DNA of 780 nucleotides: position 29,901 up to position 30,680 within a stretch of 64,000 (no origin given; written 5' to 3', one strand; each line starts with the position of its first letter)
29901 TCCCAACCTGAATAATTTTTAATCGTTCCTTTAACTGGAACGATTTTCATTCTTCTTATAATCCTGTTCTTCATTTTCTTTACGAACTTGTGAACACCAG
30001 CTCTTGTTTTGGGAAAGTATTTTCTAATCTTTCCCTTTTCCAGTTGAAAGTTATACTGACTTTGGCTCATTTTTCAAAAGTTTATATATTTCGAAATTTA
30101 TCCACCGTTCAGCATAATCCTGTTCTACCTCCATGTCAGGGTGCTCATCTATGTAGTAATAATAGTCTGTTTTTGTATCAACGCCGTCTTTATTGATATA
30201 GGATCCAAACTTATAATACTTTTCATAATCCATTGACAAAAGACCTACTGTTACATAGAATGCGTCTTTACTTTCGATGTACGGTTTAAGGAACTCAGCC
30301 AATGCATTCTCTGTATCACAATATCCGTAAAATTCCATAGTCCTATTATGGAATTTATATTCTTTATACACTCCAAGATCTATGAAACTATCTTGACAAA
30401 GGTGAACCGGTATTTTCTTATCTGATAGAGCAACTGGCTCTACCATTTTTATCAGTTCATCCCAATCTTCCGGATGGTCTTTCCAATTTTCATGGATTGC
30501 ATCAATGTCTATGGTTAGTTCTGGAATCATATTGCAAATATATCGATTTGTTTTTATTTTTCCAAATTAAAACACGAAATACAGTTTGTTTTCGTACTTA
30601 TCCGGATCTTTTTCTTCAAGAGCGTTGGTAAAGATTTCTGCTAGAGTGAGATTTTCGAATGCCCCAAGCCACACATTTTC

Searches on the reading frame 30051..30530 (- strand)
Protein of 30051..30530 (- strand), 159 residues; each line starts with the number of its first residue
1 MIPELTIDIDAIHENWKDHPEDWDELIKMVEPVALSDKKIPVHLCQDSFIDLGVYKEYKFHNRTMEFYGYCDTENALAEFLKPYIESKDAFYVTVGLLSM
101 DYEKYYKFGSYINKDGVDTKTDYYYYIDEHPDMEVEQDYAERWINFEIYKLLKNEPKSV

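Call 100: search_protein_families(library=pfam, proteins=[window:30051-30530:-], max_evalue=0.01)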
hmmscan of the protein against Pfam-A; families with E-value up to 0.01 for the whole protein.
window:30051-30530:- (159 aa): 1 family
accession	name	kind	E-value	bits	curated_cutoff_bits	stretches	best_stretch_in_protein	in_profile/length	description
PF20111.4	DUF6501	-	0.0046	17.2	23.8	1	12-86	2-65/67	Family of unknown function (DUF6501)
